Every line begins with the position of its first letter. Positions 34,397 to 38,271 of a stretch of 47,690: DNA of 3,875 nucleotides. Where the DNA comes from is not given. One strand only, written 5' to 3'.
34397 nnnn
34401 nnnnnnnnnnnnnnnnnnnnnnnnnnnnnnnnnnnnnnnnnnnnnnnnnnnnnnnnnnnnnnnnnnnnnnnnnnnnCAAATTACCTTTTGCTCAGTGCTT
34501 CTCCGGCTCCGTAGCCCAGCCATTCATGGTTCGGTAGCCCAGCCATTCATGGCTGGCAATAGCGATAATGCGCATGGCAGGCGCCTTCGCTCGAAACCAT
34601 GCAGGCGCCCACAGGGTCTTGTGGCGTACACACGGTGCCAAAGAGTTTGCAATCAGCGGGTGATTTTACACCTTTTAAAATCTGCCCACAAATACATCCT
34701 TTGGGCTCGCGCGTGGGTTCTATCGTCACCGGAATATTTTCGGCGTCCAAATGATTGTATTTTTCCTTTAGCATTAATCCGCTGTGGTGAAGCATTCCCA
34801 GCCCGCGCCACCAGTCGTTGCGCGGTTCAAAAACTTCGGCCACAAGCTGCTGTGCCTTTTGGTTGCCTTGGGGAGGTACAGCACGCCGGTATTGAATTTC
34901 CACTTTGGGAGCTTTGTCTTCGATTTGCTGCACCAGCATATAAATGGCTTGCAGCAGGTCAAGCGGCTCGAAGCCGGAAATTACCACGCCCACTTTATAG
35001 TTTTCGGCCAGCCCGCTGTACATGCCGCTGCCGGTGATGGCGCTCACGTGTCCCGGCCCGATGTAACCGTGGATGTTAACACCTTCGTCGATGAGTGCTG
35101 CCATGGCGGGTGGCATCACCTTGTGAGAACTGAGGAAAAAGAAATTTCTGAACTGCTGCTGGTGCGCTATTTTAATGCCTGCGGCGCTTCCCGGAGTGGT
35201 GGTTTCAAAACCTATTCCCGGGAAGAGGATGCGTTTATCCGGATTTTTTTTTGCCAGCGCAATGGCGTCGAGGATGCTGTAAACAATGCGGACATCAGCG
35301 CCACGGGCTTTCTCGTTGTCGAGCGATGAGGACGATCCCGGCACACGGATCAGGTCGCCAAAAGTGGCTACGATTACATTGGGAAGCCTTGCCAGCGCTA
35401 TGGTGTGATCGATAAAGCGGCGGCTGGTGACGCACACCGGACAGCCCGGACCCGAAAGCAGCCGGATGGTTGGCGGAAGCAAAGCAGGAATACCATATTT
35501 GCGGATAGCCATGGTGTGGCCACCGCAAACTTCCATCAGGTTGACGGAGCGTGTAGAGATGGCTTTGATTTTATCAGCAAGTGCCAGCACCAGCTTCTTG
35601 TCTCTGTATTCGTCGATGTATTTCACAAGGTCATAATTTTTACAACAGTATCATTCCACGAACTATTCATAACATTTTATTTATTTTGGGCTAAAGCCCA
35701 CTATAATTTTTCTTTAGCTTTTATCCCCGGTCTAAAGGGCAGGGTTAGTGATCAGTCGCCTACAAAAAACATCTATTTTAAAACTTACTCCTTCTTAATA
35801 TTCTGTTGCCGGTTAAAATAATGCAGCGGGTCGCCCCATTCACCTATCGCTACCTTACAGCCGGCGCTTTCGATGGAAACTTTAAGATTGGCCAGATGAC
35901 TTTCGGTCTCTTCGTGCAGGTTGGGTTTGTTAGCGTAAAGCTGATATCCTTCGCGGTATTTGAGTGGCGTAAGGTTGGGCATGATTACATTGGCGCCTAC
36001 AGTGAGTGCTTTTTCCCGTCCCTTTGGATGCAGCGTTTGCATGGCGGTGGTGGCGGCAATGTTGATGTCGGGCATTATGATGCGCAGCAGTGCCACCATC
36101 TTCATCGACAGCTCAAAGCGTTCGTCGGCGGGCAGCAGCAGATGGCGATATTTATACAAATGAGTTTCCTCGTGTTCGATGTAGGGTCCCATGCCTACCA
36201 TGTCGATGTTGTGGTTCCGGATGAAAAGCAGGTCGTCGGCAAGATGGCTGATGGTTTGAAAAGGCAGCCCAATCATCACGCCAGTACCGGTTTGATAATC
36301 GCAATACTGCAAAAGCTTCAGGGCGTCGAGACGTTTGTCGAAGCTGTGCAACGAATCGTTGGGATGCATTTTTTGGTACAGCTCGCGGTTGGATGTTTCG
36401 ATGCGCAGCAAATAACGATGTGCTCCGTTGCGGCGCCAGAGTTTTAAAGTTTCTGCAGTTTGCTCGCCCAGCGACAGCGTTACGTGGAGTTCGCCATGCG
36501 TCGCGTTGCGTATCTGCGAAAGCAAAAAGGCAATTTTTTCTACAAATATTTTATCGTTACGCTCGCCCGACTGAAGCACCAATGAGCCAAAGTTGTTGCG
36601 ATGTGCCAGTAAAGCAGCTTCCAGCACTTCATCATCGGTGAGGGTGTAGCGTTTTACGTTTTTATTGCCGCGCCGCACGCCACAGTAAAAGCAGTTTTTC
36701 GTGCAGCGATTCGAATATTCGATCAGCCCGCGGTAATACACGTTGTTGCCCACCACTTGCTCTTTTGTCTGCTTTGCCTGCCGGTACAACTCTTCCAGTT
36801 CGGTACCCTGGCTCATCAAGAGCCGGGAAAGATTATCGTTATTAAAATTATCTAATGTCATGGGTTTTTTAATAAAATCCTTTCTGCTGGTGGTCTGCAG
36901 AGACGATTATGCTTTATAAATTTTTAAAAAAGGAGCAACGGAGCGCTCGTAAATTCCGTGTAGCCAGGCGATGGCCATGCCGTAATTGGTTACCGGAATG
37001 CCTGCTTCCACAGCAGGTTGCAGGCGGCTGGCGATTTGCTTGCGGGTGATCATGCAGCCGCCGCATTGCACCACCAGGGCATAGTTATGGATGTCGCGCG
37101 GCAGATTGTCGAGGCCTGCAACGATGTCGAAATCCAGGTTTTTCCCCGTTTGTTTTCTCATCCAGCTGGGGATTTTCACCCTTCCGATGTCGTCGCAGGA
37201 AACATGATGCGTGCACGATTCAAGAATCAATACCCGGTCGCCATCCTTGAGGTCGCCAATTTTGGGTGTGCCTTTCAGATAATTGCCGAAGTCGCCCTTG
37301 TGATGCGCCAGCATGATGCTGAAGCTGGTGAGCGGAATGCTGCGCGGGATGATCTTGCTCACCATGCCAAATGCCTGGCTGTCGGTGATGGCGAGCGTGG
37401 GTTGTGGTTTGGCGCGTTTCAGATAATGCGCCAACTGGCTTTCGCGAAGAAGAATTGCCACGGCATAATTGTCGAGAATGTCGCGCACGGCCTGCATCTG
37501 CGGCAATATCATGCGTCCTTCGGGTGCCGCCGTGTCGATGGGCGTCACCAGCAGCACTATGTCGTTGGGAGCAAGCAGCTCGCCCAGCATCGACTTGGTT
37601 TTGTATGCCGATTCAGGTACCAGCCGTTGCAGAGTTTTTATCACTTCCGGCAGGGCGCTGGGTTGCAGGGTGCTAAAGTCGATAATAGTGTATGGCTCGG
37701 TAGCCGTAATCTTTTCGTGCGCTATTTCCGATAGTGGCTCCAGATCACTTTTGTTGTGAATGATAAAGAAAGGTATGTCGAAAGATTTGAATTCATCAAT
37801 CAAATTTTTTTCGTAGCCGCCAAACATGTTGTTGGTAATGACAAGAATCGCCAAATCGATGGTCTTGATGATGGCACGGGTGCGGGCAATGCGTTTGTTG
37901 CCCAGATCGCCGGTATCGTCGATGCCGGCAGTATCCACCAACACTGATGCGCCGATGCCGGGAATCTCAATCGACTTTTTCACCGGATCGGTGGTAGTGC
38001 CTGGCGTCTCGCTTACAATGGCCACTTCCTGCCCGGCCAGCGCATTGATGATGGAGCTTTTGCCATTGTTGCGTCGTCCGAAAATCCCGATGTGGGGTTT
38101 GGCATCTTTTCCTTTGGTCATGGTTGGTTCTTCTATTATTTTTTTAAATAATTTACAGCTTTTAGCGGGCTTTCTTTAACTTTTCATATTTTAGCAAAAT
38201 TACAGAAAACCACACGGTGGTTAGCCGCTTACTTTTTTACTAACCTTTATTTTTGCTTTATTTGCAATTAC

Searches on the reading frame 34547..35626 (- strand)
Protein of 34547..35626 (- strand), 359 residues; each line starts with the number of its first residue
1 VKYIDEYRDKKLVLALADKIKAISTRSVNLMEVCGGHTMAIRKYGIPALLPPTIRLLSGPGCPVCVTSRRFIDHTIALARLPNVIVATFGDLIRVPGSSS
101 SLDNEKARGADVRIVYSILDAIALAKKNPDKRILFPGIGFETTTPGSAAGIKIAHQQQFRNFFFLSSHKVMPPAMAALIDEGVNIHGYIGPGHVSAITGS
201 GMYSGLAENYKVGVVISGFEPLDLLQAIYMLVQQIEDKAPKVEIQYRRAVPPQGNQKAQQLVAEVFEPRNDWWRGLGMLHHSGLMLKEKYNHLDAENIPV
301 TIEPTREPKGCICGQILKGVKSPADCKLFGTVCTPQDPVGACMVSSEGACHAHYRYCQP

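Call 37: search_protein_families(library=pfam, proteins=[window:34547-35626:-], max_evalue=0.001)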
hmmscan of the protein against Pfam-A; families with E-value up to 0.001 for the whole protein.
window:34547-35626:- (359 aa): 1 family
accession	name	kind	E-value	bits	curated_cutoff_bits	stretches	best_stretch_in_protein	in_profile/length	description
PF01924.21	HypD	-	1.5e-143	478.6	25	1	13-356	3-350/351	Hydrogenase formation hypA family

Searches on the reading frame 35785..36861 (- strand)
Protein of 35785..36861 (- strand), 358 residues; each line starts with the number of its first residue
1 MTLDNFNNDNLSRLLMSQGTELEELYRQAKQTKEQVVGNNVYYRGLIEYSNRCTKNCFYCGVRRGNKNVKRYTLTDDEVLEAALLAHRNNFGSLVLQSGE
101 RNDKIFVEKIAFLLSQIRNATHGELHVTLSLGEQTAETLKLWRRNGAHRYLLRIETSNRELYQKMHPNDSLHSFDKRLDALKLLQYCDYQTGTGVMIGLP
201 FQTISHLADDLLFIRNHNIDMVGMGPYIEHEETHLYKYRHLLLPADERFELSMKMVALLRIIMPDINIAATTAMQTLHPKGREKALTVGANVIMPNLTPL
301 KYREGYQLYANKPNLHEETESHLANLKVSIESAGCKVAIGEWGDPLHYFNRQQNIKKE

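Call 37: search_protein_families(library=pfam, proteins=[window:35785-36861:-], max_evalue=0.001)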
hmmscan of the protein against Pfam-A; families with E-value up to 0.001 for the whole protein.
window:35785-36861:- (358 aa): 1 family
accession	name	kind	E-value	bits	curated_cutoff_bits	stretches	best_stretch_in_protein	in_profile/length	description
PF04055.27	Radical_SAM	-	1.1e-18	68.4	29.5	1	47-213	1-165/166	Radical SAM superfamily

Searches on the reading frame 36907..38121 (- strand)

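Call 37: search_protein_families(library=pfam, proteins=[window:36907-38121:-], max_evalue=0.001)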
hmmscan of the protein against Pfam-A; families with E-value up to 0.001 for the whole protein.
window:36907-38121:- (404 aa): 5 families
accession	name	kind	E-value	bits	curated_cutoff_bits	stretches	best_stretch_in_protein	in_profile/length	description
PF18133.7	HydF_tetramer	-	1.2e-46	157.8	22.6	1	281-397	3-118/118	Hydrogen maturase F tetramerization domain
PF18128.7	HydF_dimer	-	3.2e-35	120.6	23.4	1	179-276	2-99/99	Hydrogen maturase F dimerization domain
PF01926.29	MMR_HSR1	-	1.9e-19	70.3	21.9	1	10-124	1-113/113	50S ribosome-binding GTPase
PF00350.29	Dynamin_N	-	6.3e-08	33.3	27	1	11-43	1-33/168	Dynamin family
PF02421.24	FeoB_N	-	2.8e-05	24.1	27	1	11-99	3-90/156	Ferrous iron transport protein B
